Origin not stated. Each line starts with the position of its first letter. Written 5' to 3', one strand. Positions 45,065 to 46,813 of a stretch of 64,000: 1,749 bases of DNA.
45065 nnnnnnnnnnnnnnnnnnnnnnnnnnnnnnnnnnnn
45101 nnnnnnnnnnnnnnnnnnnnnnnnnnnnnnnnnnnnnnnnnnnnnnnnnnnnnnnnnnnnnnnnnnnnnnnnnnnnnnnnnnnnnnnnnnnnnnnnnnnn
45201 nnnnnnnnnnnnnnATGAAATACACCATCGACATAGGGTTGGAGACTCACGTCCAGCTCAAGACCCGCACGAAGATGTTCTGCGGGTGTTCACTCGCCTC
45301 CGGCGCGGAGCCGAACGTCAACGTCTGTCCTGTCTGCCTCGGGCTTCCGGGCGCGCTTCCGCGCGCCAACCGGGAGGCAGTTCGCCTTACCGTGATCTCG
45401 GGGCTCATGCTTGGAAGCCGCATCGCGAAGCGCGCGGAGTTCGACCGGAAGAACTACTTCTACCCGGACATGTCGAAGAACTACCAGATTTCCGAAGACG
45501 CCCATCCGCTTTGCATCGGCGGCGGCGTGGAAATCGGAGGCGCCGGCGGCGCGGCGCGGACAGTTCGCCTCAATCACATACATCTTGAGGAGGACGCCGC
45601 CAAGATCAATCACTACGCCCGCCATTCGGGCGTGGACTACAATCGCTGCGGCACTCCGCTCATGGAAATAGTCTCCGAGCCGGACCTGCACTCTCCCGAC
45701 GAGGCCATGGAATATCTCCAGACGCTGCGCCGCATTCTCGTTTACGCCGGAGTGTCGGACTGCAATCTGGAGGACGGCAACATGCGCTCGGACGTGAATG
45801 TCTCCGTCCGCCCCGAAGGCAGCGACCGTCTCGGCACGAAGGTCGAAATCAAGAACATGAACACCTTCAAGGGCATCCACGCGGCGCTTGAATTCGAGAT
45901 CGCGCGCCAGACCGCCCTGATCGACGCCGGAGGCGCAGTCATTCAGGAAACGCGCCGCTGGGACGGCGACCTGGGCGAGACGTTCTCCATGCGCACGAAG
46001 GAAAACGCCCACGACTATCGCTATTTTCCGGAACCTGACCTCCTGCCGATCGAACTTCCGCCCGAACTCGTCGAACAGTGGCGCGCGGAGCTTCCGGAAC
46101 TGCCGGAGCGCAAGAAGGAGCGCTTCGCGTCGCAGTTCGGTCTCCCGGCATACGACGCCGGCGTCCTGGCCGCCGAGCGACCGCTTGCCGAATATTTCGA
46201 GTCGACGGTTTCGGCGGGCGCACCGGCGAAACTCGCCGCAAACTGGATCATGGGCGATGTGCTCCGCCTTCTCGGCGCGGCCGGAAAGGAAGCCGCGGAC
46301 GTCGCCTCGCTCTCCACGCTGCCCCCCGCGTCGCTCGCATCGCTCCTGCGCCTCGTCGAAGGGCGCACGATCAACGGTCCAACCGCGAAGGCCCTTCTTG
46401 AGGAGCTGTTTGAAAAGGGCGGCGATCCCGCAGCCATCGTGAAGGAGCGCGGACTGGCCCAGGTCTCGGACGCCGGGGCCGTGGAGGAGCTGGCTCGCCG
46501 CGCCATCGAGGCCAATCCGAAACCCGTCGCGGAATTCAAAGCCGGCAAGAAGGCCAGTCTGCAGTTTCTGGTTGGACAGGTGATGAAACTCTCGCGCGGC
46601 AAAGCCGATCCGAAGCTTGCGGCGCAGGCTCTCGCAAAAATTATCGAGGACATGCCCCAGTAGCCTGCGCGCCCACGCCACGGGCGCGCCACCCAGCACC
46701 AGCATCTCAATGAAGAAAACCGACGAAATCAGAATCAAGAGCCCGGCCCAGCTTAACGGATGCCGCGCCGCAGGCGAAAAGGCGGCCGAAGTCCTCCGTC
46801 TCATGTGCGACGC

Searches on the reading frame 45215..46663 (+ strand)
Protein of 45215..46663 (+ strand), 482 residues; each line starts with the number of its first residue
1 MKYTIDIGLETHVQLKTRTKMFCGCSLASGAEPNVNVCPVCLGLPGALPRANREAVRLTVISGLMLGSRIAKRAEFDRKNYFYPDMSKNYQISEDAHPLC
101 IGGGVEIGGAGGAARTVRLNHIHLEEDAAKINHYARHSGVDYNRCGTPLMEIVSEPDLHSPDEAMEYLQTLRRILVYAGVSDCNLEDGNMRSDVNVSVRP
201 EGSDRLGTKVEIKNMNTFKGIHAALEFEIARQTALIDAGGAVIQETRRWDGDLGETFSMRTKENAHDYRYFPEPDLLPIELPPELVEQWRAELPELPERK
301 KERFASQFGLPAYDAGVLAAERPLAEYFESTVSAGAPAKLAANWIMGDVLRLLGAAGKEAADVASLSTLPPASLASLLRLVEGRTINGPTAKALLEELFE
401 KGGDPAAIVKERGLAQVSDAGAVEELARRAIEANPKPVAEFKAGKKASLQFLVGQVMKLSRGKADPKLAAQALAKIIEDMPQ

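Call 12: search_protein_families(library=pfam, proteins=[window:45215-46663:+])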
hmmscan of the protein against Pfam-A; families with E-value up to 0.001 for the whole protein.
window:45215-46663:+ (482 aa): 2 families
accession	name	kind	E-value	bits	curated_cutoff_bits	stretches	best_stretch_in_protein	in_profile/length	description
PF02934.20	GatB_N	-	4.7e-111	370.8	23.4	1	7-287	3-277/277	GatB/GatE catalytic domain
PF02637.23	GatB_Yqey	-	1.7e-42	145.2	27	1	326-476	1-147/148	GatB domain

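Call 74: list_cluster_members(proteins=[window:45215-46663:+, window:5671-7452:-, window:35235-35990:-, window:7849-8601:-])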
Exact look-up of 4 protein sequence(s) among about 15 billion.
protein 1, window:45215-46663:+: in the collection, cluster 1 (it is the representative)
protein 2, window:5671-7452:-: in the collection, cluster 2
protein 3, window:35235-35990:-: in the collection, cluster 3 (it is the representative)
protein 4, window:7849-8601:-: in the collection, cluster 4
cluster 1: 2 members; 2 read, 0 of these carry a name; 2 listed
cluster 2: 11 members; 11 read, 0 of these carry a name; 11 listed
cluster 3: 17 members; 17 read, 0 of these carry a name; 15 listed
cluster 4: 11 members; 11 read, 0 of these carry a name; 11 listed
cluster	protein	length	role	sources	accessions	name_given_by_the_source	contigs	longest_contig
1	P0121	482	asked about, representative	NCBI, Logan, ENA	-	-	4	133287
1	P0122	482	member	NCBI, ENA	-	-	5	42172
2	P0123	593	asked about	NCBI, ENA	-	-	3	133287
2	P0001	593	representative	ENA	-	-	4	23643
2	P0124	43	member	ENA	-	-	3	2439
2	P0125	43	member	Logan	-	-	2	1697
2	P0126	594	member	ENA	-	-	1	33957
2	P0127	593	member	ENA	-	-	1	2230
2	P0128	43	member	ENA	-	-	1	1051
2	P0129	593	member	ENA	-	-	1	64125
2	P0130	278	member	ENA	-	-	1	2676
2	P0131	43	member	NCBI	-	-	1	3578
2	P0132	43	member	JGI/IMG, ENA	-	-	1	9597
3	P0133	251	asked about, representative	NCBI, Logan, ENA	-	-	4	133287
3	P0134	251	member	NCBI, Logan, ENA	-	-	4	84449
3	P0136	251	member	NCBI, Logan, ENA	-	-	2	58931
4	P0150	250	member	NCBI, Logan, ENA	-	-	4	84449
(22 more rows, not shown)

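Call 75: find_encoding_contigs(protein=P0134, flank=1200, max_places=4)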
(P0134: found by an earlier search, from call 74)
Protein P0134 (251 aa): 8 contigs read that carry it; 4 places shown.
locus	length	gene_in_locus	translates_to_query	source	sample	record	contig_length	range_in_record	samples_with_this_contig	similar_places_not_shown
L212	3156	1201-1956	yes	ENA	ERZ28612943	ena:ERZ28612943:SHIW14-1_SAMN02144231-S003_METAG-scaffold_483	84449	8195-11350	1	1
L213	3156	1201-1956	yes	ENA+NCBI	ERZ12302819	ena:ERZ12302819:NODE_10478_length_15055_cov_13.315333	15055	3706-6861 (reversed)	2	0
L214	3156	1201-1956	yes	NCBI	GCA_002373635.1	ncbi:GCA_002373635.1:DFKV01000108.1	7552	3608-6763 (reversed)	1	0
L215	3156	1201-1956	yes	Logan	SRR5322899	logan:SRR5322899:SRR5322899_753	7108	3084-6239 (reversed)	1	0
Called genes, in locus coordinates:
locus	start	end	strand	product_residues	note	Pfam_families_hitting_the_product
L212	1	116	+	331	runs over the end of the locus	PF01408:GFO_IDH_MocA, PF02894:GFO_IDH_MocA_C (weak), PF22725:GFO_IDH_MocA_C3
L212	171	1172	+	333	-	PF02826:2-Hacid_dh_C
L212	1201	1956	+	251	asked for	PF00106:adh_short, PF08659:KR, PF13561:adh_short_C2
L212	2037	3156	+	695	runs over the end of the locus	PF00890:FAD_binding_2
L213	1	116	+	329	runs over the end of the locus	PF01408:GFO_IDH_MocA, PF02894:GFO_IDH_MocA_C (weak), PF22725:GFO_IDH_MocA_C3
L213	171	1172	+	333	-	PF02826:2-Hacid_dh_C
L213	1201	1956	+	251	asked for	PF00106:adh_short, PF08659:KR, PF13561:adh_short_C2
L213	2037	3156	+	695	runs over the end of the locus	PF00890:FAD_binding_2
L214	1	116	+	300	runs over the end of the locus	?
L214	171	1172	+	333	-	PF02826:2-Hacid_dh_C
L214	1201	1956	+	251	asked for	PF00106:adh_short, PF08659:KR, PF13561:adh_short_C2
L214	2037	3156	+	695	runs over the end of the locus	PF00890:FAD_binding_2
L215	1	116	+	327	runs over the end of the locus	?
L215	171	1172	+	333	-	PF02826:2-Hacid_dh_C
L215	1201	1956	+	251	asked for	PF00106:adh_short, PF08659:KR, PF13561:adh_short_C2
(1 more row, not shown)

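Call 76: find_encoding_contigs(protein=P0136, flank=1200, max_places=4)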
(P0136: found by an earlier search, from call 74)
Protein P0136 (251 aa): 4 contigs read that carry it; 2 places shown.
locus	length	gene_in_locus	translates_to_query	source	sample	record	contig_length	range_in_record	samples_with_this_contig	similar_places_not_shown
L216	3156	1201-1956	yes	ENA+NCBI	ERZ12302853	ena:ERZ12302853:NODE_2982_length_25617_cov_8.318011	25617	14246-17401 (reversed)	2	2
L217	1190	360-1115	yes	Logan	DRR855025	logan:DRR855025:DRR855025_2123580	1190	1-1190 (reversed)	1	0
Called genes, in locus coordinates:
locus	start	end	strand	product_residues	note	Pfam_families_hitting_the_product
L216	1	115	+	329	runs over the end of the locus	PF01408:GFO_IDH_MocA, PF02894:GFO_IDH_MocA_C (faint), PF22725:GFO_IDH_MocA_C3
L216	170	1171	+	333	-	PF02826:2-Hacid_dh_C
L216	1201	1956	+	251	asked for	PF00106:adh_short, PF08659:KR, PF13561:adh_short_C2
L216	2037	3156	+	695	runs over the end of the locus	PF00890:FAD_binding_2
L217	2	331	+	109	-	?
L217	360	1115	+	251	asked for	PF00106:adh_short, PF08659:KR, PF13561:adh_short_C2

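Call 78: find_encoding_contigs(protein=P0150, flank=1200, max_places=5)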
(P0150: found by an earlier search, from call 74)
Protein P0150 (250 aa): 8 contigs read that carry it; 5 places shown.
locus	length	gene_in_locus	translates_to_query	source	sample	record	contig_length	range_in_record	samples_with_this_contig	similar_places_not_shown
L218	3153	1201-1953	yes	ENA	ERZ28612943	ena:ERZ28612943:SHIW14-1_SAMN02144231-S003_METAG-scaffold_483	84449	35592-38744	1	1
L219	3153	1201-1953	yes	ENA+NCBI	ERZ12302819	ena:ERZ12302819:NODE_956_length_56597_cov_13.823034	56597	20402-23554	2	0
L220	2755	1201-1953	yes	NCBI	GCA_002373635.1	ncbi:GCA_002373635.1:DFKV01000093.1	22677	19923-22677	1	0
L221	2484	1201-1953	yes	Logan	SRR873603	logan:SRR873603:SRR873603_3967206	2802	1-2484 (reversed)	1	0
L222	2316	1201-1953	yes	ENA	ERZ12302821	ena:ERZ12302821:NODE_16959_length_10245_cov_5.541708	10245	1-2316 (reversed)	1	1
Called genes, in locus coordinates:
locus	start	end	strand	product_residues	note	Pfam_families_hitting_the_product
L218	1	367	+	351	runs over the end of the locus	PF03331:LpxC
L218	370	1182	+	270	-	PF02405:MlaE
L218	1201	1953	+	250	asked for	PF00005:ABC_tran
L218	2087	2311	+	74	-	PF04277:OAD_gamma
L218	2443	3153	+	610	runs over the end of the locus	PF00682:HMGL-like (weak), PF02436:PYC_OADA, PF00364:Biotin_lipoyl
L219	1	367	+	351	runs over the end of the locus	PF03331:LpxC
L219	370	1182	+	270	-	PF02405:MlaE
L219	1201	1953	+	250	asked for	PF00005:ABC_tran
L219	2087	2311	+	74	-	PF04277:OAD_gamma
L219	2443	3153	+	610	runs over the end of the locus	PF00682:HMGL-like (weak), PF02436:PYC_OADA, PF00364:Biotin_lipoyl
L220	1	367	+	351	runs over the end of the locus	PF03331:LpxC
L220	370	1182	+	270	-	PF02405:MlaE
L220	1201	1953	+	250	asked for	PF00005:ABC_tran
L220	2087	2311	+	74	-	PF04277:OAD_gamma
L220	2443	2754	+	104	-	?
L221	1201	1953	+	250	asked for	PF00005:ABC_tran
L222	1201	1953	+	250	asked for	PF00005:ABC_tran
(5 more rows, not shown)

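Call 82: find_encoding_contigs(protein=P0122, flank=700, max_places=5)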
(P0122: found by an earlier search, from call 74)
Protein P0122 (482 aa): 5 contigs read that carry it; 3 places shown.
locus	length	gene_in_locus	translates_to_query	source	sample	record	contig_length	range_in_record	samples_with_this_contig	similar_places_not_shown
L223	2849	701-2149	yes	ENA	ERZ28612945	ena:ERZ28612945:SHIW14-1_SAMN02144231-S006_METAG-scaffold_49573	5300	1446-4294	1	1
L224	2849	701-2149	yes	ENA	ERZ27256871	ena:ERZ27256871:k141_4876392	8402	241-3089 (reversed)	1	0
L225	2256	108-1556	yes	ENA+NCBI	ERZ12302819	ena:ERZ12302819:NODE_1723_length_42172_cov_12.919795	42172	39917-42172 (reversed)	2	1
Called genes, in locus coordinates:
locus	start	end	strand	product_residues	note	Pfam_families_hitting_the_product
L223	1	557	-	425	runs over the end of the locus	PF13377:Peripla_BP_3, PF12833:HTH_18, PF00165:HTH_AraC (weak)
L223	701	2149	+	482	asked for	PF02934:GatB_N, PF02637:GatB_Yqey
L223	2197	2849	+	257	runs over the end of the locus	PF00557:Peptidase_M24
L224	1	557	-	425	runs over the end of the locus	PF13377:Peripla_BP_3, PF12833:HTH_18, PF00165:HTH_AraC (weak)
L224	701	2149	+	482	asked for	PF02934:GatB_N, PF02637:GatB_Yqey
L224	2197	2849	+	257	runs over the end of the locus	PF00557:Peptidase_M24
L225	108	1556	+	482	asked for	PF02934:GatB_N, PF02637:GatB_Yqey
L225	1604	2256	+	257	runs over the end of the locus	PF00557:Peptidase_M24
